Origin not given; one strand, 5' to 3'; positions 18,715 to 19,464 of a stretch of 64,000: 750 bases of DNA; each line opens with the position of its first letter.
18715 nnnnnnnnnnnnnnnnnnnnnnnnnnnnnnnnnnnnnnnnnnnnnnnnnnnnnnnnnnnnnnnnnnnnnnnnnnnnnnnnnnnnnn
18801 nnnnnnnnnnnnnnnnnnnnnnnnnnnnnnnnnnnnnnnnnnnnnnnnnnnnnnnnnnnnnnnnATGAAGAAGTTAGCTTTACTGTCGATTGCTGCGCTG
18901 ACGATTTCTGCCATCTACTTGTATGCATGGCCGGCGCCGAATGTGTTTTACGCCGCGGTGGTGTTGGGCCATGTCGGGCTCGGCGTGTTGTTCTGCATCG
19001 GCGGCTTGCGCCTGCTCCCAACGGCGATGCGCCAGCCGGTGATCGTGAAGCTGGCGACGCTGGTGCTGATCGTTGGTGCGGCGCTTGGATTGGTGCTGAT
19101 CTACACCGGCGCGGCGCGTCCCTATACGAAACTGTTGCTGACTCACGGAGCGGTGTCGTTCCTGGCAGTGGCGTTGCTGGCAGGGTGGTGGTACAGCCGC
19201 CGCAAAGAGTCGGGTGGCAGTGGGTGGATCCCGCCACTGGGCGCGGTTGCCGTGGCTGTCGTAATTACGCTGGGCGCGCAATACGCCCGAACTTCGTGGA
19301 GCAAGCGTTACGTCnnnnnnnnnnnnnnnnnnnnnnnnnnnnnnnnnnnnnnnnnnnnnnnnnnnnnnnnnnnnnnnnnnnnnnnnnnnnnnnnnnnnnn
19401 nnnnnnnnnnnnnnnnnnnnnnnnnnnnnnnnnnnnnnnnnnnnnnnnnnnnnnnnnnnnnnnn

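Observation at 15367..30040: Seven-gene cluster of CRTAC1 paralogs, a pentahaem cytochrome, TPR proteins and an amidase, with no assigned function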

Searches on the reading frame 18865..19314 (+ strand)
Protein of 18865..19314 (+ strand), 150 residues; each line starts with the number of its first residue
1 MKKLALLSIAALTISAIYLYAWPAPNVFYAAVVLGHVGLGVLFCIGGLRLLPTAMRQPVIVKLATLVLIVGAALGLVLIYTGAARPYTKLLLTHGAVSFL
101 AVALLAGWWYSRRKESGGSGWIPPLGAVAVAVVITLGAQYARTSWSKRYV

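Call 81: search_protein_families(library=pfam, proteins=[window:18865-19314:+], max_evalue=10)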
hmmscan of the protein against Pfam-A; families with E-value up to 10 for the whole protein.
window:18865-19314:+ (150 aa): 5 families
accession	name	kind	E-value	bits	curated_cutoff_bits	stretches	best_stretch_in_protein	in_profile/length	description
PF09964.14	DUF2198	-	0.046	14.2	25.7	1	65-114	20-66/72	Uncharacterized protein conserved in bacteria (DUF2198)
PF00018.34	SH3_1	-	0.15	12.1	22.9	1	106-123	30-47/48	SH3 domain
PF09990.14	DUF2231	-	0.58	10.6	26.4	1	41-135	15-116/139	Predicted membrane protein (DUF2231)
PF09933.14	DUF2165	-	0.92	10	24.9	1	26-82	61-117/157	Predicted small integral membrane protein (DUF2165)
PF18949.5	DUF5693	-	8.3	5.2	29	0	20-136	308-417/609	Family of unknown function (DUF5693)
